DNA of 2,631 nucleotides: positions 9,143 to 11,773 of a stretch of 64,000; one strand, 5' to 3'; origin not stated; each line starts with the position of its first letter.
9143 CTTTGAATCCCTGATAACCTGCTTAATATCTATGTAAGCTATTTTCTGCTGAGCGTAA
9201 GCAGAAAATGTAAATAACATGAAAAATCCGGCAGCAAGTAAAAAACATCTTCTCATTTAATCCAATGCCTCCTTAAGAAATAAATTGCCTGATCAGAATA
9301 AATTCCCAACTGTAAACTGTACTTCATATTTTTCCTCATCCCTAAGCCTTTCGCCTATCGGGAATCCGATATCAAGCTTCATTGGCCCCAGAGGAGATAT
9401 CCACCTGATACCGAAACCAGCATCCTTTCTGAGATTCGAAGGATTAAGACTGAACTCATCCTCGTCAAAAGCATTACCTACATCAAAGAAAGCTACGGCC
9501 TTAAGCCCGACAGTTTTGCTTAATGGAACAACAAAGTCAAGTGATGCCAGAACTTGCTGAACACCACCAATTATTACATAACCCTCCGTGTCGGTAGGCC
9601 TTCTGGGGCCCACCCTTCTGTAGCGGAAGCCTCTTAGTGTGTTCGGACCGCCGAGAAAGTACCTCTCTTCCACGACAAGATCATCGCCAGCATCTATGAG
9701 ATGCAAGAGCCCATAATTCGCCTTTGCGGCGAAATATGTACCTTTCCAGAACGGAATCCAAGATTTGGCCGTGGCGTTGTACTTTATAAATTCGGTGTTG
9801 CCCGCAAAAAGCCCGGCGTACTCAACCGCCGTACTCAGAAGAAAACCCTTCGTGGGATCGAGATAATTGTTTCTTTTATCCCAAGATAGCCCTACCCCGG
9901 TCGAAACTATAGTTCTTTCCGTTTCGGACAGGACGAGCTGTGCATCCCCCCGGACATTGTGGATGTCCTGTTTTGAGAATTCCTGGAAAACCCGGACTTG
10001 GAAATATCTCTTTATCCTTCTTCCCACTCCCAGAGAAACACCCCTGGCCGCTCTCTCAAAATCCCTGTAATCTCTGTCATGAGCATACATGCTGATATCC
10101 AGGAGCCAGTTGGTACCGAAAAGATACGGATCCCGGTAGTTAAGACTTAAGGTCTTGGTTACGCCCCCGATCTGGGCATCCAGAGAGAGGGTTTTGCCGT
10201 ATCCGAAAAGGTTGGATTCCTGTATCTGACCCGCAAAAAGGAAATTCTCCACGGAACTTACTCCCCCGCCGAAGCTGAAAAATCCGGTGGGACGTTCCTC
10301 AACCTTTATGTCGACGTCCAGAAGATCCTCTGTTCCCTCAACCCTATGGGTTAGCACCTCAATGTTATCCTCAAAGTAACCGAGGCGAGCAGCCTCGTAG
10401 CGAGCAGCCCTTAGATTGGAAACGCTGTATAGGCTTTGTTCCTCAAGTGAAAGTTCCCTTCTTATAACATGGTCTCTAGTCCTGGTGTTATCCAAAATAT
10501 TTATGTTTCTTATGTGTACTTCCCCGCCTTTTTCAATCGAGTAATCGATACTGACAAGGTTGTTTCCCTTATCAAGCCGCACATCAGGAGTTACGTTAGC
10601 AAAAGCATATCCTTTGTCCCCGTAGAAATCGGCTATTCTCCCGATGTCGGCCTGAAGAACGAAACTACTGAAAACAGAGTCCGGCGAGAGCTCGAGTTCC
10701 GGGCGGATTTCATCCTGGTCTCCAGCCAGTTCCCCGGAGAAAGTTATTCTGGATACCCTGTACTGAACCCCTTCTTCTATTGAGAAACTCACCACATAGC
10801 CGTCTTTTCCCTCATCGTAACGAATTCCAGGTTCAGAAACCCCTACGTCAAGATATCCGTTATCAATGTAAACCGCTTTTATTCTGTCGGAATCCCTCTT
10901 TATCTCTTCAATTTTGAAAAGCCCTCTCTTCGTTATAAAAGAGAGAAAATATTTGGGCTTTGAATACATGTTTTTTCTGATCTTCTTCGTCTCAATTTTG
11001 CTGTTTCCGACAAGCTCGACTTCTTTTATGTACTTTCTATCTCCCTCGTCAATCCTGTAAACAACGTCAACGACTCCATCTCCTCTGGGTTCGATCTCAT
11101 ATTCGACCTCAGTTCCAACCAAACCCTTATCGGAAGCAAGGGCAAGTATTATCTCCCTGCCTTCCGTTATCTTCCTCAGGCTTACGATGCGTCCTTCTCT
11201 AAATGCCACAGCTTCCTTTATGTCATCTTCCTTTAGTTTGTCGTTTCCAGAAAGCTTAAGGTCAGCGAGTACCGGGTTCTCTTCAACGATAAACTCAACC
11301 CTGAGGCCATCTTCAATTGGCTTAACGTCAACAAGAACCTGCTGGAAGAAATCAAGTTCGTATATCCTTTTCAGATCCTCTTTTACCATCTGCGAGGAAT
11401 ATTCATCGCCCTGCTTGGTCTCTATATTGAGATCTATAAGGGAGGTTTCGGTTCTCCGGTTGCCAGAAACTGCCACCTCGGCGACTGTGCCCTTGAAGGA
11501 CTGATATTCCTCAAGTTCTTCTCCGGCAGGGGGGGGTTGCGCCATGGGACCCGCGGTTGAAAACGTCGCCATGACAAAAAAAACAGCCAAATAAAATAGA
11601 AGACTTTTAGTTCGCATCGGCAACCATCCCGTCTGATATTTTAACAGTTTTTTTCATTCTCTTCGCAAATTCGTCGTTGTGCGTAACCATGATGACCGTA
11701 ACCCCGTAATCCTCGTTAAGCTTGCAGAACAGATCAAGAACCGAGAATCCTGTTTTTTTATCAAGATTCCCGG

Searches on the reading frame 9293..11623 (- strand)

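Call 53: search_protein_families(library=ncbifam, proteins=[window:9293-11623:-], max_evalue=1e-10)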
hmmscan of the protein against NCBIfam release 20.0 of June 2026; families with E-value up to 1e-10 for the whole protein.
window:9293-11623:- (776 aa): 6 families
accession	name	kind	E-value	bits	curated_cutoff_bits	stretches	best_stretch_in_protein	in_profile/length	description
TIGR03303.1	OM_YaeT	equivalog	7.8e-173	576.7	297.15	1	46-776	2-741/741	outer membrane protein assembly factor BamA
NF008287.0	PRK11067.1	subfamily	5.4e-55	187.1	1181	1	46-775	25-801/802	outer membrane protein assembly factor BamA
NF047950.2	ATportTamA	equivalog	3.5e-32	111.7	625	1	372-773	185-566/569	autotransporter assembly complex protein TamA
NF052279.1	lipo_TamL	exception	1.4e-21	76.7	400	0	611-719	560-669/747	translocation and assembly module lipoprotein TamL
NF058613.1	OMPAssmBamADein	equivalog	2.9e-16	58.6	1050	0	289-590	332-619/857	outer membrane protein assembly factor BamA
TIGR00992.1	3a0901s03IAP75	subfamily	1.6e-13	49.8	1163.25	0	318-504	220-424/718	IAP75 family chloroplast envelope protein translocase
